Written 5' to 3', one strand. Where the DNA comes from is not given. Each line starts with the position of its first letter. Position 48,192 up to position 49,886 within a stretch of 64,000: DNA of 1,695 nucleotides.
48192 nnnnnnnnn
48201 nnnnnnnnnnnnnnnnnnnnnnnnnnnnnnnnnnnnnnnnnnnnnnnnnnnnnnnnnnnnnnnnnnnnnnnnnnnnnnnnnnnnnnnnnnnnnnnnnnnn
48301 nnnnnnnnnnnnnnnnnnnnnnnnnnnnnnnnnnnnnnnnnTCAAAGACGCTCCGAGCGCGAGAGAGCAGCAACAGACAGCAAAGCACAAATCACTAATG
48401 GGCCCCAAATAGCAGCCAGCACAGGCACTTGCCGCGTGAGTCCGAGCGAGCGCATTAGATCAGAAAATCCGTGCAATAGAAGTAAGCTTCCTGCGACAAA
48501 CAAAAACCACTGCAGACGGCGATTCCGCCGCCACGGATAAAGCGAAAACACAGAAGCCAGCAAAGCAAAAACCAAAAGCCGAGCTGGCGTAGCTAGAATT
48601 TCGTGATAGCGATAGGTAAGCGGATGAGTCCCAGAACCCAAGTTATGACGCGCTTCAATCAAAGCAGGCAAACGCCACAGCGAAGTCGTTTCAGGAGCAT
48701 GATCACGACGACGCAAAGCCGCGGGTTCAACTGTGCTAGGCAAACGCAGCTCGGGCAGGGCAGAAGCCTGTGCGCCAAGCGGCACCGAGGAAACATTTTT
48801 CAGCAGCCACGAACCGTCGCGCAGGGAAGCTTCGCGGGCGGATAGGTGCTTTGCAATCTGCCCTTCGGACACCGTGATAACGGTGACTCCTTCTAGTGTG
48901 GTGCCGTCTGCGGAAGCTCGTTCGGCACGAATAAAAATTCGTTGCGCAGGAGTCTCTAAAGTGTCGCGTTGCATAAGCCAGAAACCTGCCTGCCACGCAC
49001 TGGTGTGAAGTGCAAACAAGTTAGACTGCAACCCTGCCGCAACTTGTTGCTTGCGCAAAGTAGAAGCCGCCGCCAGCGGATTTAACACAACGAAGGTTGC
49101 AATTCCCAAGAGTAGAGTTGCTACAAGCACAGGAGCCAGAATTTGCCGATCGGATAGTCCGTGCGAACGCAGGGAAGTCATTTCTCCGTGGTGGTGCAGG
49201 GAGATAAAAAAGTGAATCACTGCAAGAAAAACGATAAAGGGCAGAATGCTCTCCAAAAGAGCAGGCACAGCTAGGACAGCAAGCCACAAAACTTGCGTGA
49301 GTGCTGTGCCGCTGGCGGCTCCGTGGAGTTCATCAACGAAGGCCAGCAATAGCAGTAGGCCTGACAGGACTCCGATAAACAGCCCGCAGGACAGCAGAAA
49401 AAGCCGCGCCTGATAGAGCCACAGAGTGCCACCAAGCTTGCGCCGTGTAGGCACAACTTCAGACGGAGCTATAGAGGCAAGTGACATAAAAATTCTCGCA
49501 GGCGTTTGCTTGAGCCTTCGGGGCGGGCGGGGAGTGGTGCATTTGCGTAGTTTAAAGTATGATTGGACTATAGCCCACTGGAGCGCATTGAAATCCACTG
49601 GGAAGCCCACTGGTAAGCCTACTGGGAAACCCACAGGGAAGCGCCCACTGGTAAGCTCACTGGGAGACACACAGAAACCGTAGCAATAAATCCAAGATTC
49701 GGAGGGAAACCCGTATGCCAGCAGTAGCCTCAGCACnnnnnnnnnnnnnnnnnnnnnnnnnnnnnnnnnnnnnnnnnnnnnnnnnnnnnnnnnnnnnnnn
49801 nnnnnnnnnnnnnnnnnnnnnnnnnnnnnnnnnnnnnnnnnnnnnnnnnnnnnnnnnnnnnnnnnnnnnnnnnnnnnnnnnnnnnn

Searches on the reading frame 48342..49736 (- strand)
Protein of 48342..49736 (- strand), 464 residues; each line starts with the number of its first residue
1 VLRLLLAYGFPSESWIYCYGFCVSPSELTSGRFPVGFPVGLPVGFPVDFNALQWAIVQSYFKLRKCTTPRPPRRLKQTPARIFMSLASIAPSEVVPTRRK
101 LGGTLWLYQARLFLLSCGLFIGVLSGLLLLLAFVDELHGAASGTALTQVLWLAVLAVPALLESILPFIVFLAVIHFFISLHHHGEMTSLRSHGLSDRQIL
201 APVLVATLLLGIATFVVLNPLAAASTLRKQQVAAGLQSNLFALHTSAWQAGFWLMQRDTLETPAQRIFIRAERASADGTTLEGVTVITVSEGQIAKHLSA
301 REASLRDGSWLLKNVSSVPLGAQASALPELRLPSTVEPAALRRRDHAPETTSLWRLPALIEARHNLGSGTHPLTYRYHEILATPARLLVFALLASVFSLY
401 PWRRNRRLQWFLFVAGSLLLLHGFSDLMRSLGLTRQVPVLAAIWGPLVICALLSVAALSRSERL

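Call 32: search_protein_families(library=pfam, proteins=[window:48342-49736:-], max_evalue=0.001)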
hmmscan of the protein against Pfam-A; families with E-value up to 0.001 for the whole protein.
window:48342-49736:- (464 aa): 1 family
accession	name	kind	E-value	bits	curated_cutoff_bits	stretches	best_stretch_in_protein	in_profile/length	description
PF03739.19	LptF_LptG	-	1.5e-46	159.5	27.9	1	108-459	2-352/353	Lipopolysaccharide export system permease LptF/LptG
